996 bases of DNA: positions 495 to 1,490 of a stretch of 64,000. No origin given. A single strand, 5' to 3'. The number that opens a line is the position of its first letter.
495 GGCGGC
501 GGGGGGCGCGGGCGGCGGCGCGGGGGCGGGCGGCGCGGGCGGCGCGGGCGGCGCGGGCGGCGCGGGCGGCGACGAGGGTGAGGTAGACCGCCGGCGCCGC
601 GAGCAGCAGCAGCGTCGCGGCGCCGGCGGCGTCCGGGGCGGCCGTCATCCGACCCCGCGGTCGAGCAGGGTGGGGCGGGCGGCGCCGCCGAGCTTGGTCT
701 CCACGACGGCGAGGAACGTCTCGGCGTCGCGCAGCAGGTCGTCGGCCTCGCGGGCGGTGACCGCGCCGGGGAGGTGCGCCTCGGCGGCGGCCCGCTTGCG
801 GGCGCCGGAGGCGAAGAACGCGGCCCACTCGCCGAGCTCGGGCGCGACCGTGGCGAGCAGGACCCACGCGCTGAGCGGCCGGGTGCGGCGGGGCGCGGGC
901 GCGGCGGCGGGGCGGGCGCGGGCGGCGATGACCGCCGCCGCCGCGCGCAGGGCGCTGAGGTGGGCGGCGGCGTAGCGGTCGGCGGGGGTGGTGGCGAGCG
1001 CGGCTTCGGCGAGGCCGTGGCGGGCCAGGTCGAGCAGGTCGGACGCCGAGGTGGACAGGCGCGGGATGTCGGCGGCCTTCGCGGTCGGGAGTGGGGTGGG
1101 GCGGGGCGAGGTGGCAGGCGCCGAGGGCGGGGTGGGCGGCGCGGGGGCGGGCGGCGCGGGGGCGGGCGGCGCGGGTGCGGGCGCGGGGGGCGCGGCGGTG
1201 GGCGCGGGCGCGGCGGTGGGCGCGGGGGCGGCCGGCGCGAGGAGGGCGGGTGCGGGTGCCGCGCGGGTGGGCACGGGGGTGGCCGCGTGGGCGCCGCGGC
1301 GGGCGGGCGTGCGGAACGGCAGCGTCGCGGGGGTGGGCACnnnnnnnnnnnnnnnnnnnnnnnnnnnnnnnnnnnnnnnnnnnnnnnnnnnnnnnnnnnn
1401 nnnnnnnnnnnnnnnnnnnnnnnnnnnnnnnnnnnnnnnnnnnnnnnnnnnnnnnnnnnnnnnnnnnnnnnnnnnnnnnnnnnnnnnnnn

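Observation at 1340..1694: Perfect LexA SOS box upstream of a SAV_6107-family HEPN gene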

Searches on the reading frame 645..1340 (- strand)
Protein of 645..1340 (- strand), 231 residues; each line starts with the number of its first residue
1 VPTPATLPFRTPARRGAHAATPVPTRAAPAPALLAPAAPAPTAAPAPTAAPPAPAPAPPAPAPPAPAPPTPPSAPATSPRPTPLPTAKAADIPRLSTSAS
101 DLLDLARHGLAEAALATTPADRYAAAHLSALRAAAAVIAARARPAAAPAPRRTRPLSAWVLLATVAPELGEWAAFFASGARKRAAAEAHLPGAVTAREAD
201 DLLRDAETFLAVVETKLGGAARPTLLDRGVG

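Call 4: search_protein_families(library=ncbifam, proteins=[window:645-1340:-], max_evalue=0.01)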
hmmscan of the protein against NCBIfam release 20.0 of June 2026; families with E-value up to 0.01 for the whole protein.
window:645-1340:- (231 aa): 0 families

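Call 5: search_protein_families(library=pfam, proteins=[window:645-1340:-], max_evalue=0.01)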
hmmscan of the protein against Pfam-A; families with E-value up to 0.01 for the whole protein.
window:645-1340:- (231 aa): 1 family
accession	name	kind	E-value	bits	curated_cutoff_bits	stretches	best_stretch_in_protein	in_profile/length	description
PF18726.6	HEPN_SAV_6107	-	3.9e-33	114.3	27.2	1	113-214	1-98/98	SAV_6107-like HEPN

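Call 13: find_homologous_proteins(query=window:648-1340:-, max_evalue=0.001)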
Query window:648-1340:- (231 aa): 695 proteins with E <= 0.001 among 8000 candidates; the best 120 are listed.
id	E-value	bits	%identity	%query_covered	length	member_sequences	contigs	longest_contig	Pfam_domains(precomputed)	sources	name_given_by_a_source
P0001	8.2e-75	269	89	67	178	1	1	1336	PF18726.7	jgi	jgi:hypothetical protein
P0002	1.9e-61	226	79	65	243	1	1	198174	PF18726.7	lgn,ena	-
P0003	2.1e-60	222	77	65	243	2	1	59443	PF18726.7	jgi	-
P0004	2.0e-59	219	79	58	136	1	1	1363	PF18726.7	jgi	jgi:hypothetical protein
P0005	1.3e-57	213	85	59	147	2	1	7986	PF18726.7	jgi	jgi:hypothetical protein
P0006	1.8e-57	213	82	66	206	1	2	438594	PF18726.7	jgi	jgi:hypothetical protein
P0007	3.8e-57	212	77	61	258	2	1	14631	PF18726.7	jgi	jgi:hypothetical protein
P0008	1.7e-56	210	78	60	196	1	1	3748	PF18726.7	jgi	jgi:hypothetical protein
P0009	2.2e-56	209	83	58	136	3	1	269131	PF18726.7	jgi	jgi:hypothetical protein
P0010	2.3e-56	209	83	58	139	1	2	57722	PF18726.7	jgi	jgi:hypothetical protein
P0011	2.7e-56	209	76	67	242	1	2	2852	PF18726.7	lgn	-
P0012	2.0e-55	206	76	64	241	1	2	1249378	PF18726.7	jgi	jgi:hypothetical protein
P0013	2.8e-55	206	78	60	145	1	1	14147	PF18726.7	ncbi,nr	ncbi:MAG TPA: SAV_6107 family HEPN domain-containing protein [Frankiaceae bacterium]|nr:SAV_6107 fam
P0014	3.5e-55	205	84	58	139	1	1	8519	PF18726.7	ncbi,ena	-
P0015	1.1e-54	204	73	66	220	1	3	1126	PF18726.7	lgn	-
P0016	1.4e-53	200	67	87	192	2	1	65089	PF18726.7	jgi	jgi:hypothetical protein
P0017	1.7e-53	200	78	61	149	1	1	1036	PF18726.7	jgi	jgi:hypothetical protein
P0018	7.7e-53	198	74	61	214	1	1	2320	PF18726.7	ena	-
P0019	7.9e-52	194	75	67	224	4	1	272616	PF18726.7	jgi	jgi:hypothetical protein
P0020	1.3e-51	194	81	60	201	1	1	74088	PF18726.7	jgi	jgi:hypothetical protein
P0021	1.6e-50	190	70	70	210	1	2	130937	PF18726.7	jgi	jgi:hypothetical protein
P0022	5.2e-50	188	67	61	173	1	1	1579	PF18726.7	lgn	-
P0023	2.1e-49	186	74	61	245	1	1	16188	PF18726.7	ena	-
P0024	9.2e-49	184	82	48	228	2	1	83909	PF18726.7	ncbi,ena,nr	ncbi:MAG TPA: SAV_6107 family HEPN domain-containing protein [Mycobacteriales bacterium]|nr:SAV_6107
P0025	7.6e-48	181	70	71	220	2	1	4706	PF18726.7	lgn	-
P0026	2.2e-45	173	82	51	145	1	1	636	PF18726.7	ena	-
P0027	3.6e-45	172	73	51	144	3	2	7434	PF18726.7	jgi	jgi:hypothetical protein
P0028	4.6e-45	172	73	55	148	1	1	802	PF18726.7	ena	-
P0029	5.4e-45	172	73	51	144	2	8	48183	PF18726.7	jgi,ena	jgi:hypothetical protein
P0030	2.3e-44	170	76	52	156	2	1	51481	PF18726.7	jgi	jgi:hypothetical protein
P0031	3.0e-44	169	75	54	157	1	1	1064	PF18726.7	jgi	jgi:hypothetical protein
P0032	3.1e-44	169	76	52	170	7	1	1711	PF18726.7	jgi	-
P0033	3.5e-44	169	73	55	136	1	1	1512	PF18726.7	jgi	jgi:hypothetical protein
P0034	3.8e-44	169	72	57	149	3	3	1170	PF18726.7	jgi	jgi:hypothetical protein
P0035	4.0e-44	169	76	54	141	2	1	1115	PF18726.7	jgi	jgi:hypothetical protein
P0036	4.5e-44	169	81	52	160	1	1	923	PF18726.7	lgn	-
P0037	4.7e-44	169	77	55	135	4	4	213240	PF18726.7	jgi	-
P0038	6.2e-44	168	76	55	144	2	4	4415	PF18726.7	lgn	-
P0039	6.8e-44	168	64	59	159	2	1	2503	PF18726.7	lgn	-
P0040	8.2e-44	168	74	56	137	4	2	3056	PF18726.7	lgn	-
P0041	9.5e-44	168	76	55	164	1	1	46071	PF18726.7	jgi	jgi:L-fucose isomerase-like protein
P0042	1.7e-43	167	64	57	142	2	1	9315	PF18726.7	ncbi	ncbi:MAG: SAV_6107 family HEPN domain-containing protein [Mycobacteriales bacterium]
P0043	1.7e-43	167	76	52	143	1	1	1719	PF18726.7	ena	-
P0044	2.1e-43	167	72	57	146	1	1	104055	PF18726.7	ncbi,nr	ncbi:MAG: hypothetical protein JJD92_15415 [Frankiaceae bacterium]|nr:hypothetical protein [Frankiac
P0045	2.3e-43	167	73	57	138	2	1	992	PF18726.7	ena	-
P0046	2.5e-43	166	81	31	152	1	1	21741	PF18726.7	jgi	jgi:hypothetical protein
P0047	5.5e-43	165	72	57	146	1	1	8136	PF18726.7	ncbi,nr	ncbi:MAG: uncharacterized protein JWP11_3273 [Frankiales bacterium]|nr:uncharacterized protein [Fran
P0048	5.6e-43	165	76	49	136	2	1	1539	PF18726.7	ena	-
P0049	8.2e-43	165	64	65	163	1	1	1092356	PF18726.7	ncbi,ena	-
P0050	8.9e-43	165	80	32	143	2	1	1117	PF18726.7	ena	-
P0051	9.1e-43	165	72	54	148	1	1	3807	PF18726.7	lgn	-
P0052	1.0e-42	164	74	54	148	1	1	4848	PF18726.7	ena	-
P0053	1.1e-42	164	73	54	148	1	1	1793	PF18726.7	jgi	jgi:hypothetical protein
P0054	1.1e-42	164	71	59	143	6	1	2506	PF18726.7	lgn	-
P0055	1.1e-42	164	72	57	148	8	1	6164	PF18726.7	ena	-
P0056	1.1e-42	164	75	55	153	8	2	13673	PF18726.7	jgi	jgi:L-fucose isomerase-like protein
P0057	1.2e-42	164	79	32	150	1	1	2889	PF18726.7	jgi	jgi:hypothetical protein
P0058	1.2e-42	164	81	47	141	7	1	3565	PF18726.7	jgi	jgi:hypothetical protein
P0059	1.3e-42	164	79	51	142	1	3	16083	PF18726.7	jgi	jgi:hypothetical protein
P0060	1.3e-42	164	76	49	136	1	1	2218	PF18726.7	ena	-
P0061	1.4e-42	164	72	57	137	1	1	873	PF18726.7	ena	-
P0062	1.7e-42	164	69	54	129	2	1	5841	PF18726.7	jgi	jgi:hypothetical protein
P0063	2.2e-42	163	78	52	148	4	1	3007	PF18726.7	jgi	jgi:L-fucose isomerase-like protein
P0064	2.2e-42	163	65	56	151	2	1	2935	PF18726.7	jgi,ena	-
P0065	2.5e-42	163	82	29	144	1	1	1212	PF18726.7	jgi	jgi:hypothetical protein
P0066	2.8e-42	163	68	66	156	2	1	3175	PF18726.7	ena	-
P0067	2.8e-42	163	65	55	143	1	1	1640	PF18726.7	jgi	jgi:hypothetical protein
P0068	2.8e-42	163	71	57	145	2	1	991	PF18726.7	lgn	-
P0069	3.0e-42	163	73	52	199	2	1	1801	PF18726.7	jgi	jgi:SAV_6107-like HEPN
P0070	3.7e-42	163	74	52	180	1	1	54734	PF18726.7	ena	-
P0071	4.2e-42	162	70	57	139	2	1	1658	PF18726.7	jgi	jgi:hypothetical protein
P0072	4.5e-42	162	74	55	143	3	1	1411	PF18726.7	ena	-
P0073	4.8e-42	162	73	54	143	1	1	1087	PF18726.7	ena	-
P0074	4.9e-42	162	76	49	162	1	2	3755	PF18726.7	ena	-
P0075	5.3e-42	162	72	57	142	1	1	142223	PF18726.7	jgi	jgi:hypothetical protein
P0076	5.3e-42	162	75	49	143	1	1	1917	PF18726.7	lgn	-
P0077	9.0e-42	161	79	50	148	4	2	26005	PF18726.7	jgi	jgi:L-fucose isomerase-like protein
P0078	9.2e-42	161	73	55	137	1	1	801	PF18726.7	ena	-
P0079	9.5e-42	161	71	57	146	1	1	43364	PF18726.7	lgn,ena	-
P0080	1.1e-41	161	71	59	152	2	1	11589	PF18726.7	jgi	jgi:hypothetical protein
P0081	1.2e-41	161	76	49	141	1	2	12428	PF18726.7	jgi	jgi:predicted amidohydrolase YtcJ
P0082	1.5e-41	161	66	54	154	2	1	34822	PF18726.7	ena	-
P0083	1.5e-41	161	76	52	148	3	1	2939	PF18726.7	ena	-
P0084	1.6e-41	161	72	55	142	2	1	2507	PF18726.7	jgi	jgi:hypothetical protein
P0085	1.8e-41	160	71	57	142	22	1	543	PF18726.7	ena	-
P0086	1.9e-41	160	72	55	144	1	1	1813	PF18726.7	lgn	-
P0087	2.0e-41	160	73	55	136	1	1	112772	PF18726.7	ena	-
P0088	2.0e-41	160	72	55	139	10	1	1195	PF18726.7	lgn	-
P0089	2.1e-41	160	73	55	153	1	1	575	PF18726.7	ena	-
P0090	2.1e-41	160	72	52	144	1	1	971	PF18726.7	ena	-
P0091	2.3e-41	160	71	55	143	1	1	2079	PF18726.7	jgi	jgi:L-fucose isomerase-like protein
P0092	2.3e-41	160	67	59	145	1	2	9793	PF18726.7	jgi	jgi:hypothetical protein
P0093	2.4e-41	160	72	55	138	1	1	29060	PF18726.7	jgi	jgi:L-fucose isomerase-like protein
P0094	3.0e-41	160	70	57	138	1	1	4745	PF18726.7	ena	-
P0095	3.0e-41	160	73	55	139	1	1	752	PF18726.7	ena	-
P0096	3.2e-41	160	67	61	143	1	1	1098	PF18726.7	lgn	-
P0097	3.3e-41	160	69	58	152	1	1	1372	PF18726.7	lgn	-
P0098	3.4e-41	159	74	52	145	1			PF18726.7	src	-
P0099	3.5e-41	159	77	52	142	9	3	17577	PF18726.7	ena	-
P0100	3.7e-41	159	76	49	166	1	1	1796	PF18726.7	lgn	-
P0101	3.8e-41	159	72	57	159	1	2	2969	PF18726.7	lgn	-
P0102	4.2e-41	159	70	57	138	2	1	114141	PF18726.7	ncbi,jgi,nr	ncbi:MAG: hypothetical protein QOI82_837 [Actinomycetota bacterium]|jgi:hypothetical protein|nr:hypo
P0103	6.1e-41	159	68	54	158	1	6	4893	PF18726.7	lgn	-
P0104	6.2e-41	159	72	55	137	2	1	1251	PF18726.7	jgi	jgi:hypothetical protein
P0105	6.3e-41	159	75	52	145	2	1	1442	PF18726.7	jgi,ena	-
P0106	6.7e-41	159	69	57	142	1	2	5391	PF18726.7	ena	-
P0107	6.8e-41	159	71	57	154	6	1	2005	PF18726.7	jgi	jgi:hypothetical protein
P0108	7.6e-41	158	73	52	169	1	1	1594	PF18726.7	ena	-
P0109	8.0e-41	158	71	55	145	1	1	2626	PF18726.7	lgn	-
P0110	8.9e-41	158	74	52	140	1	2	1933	PF18726.7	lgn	-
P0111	8.9e-41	158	70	54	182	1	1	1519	PF18726.7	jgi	jgi:hypothetical protein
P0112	1.1e-40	158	69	57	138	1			PF18726.7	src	-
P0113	1.1e-40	158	75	49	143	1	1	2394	PF18726.7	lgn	-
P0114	1.1e-40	158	73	56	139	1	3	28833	PF18726.7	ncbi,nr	ncbi:MAG: SAV_6107 family HEPN domain-containing protein [Actinomycetota bacterium]|nr:SAV_6107 fami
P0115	1.2e-40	158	70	57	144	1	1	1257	PF18726.7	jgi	jgi:hypothetical protein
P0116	1.2e-40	158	71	55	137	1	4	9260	PF18726.7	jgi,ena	jgi:hypothetical protein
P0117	1.2e-40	158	72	50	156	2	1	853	PF18726.7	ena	-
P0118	1.3e-40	158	75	52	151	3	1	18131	PF18726.7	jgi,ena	-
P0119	1.3e-40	158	65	55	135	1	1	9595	PF18726.7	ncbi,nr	ncbi:MAG TPA: SAV_6107 family HEPN domain-containing protein [Mycobacteriales bacterium]|nr:SAV_6107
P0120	1.3e-40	158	72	55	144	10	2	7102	PF18726.7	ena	-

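Call 15: find_related_loci(query=A1, collection=genome_contigs, flank=4000)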
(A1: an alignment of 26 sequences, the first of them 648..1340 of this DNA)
Query A1 (231 aa) in genome_contigs; peptide patterns used: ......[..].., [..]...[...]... (x = any residue, [..] = any of these).
599 stretches matched a pattern (row limit reached: there are more); 522 encode a relative of the query (tblastn E <= 1e-3); the best 80 are kept; 80 distinct loci.
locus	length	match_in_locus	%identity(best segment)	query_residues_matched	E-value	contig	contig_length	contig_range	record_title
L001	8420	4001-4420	79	88-231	2e-48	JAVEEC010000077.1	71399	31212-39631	MAG: Frankiaceae bacterium isolate BP_191 scaffold_406474, whole genome shotgun sequence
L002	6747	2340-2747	82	95-231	4e-45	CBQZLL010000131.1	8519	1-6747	MAG TPA_asm: uncultured Frankiaceae bacterium isolate SRR11839388_metabat2_26 genome assembly, contig: ERZ27397410.14422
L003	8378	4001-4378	66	99-229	8e-39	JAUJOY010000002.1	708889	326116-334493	MAG: Mycobacteriales bacterium isolate YX3bin30 opera_contig_13, whole genome shotgun sequence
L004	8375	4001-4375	59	98-225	4e-36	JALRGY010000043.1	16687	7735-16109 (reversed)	MAG: Candidatus Nanopelagicales bacterium isolate MLJ.2 NODE_43_length_16687_cov_3.448224, whole genome shotgun sequence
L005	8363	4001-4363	61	101-225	3e-34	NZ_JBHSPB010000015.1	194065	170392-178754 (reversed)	Streptomyces gamaensis strain CGMCC 4.7304 spades_K_17_127_15, whole genome shotgun sequence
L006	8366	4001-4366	63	99-225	2e-33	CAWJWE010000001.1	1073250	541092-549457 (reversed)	MAG: uncultured Actinomycetota bacterium isolate MFD09206.bin.2.168 genome assembly, contig: contig_11773, whole genome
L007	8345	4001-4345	58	99-218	4e-33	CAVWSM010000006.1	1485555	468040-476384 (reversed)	MAG: uncultured Actinomycetota bacterium isolate MFD05454.bin.1.246 genome assembly, contig: contig_13331, whole genome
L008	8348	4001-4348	67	99-218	3e-33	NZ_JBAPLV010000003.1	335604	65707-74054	Klenkia terrae strain JCM 17786 NODE_3_length_335604_cov_25.368593, whole genome shotgun sequence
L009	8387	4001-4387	59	88-218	1e-32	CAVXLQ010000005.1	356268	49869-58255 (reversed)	MAG: uncultured Actinomycetota bacterium isolate MFD04935.bin.1.24 genome assembly, contig: contig_18995, whole genome s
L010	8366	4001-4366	65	99-225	2e-32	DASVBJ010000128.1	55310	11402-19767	MAG TPA_asm: Actinomycetes bacterium isolate SMAG_U1976 k141_1141128, whole genome shotgun sequence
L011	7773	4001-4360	69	98-218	8e-32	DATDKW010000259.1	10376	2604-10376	MAG TPA_asm: Mycobacteriales bacterium isolate SMAG_U368 k141_285155, whole genome shotgun sequence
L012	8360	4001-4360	71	98-218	7e-32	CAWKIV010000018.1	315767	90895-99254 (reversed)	MAG: uncultured Actinomycetota bacterium isolate MFD02840.bin.1.327 genome assembly, contig: contig_68339, whole genome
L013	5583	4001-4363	55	102-225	7e-32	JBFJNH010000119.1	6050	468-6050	MAG: Marmoricola sp. isolate Mix_sand17.2022.03.Z.5 k141_769980_length_6050_cov_17.6045, whole genome shotgun sequence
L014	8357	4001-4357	63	96-217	1e-31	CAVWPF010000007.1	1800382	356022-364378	MAG: uncultured Actinomycetota bacterium isolate MFD01275.bin.1.285 genome assembly, contig: contig_6974, whole genome s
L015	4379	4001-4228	78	151-226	8e-32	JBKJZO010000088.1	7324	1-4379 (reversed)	MAG: Mycobacteriales bacterium isolate swi_bin.249 S1Ck127_3253413_flag_1_multi_7.0000_len_7324, whole genome shotgun se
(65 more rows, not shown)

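Call 33: find_encoding_contigs(protein=P0006, flank=2500, max_places=2)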
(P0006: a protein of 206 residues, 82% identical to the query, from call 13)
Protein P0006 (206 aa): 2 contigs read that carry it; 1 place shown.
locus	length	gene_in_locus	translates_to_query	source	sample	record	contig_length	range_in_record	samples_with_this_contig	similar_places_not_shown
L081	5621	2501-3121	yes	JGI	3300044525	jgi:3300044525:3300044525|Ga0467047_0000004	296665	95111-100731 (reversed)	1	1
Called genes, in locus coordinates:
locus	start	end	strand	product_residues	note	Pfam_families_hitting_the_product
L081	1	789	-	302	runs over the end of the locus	-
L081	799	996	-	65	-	-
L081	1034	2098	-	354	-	PF00348:polyprenyl_synt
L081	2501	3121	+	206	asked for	PF18726:HEPN_SAV_6107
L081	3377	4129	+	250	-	PF13489:Methyltransf_23, PF08241:Methyltransf_11, PF08242:Methyltransf_12, PF09445:Methyltransf_15 (weak), PF13649:Methyltransf_25, PF13847:Methyltransf_31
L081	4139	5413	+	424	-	PF00817:IMS, PF11798:IMS_HHH (weak), PF21999:IMS_HHH_1 (weak), PF11799:IMS_C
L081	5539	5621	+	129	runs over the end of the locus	PF11239:DUF3040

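Call 34: find_encoding_contigs(protein=P0012, flank=2500, max_places=2)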
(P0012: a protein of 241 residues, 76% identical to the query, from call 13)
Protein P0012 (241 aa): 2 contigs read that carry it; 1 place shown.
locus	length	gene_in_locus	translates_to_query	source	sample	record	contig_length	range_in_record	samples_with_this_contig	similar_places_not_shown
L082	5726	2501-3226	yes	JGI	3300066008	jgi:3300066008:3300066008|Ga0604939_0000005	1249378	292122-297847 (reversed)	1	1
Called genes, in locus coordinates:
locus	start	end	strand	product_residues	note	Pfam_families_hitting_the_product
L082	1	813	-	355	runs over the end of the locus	PF00348:polyprenyl_synt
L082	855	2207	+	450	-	PF01757:Acyl_transf_3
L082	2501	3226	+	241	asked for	PF18726:HEPN_SAV_6107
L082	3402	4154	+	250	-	PF13489:Methyltransf_23, PF08241:Methyltransf_11, PF08242:Methyltransf_12, PF13649:Methyltransf_25, PF13847:Methyltransf_31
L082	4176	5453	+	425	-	PF00817:IMS, PF11798:IMS_HHH (weak), PF21999:IMS_HHH_1, PF11799:IMS_C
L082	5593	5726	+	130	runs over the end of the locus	PF11239:DUF3040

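Call 35: find_encoding_contigs(protein=P0019, flank=2500, max_places=2)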
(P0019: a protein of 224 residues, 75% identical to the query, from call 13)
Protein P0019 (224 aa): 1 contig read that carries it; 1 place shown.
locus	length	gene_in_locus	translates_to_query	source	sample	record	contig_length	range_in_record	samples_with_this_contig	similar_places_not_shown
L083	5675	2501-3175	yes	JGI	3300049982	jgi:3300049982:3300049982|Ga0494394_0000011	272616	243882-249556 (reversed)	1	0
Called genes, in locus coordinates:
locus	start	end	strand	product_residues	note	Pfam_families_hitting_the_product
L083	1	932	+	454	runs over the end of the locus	PF13088:BNR_2 (faint), PF02012:BNR (faint)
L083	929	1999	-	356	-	PF00348:polyprenyl_synt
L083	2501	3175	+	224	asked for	PF18726:HEPN_SAV_6107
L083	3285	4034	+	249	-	PF13489:Methyltransf_23, PF18965:VP3-like (weak), PF13847:Methyltransf_31, PF08241:Methyltransf_11, PF08242:Methyltransf_12, PF13649:Methyltransf_25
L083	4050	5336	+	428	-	PF00817:IMS, PF21999:IMS_HHH_1, PF11799:IMS_C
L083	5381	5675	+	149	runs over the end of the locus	PF11239:DUF3040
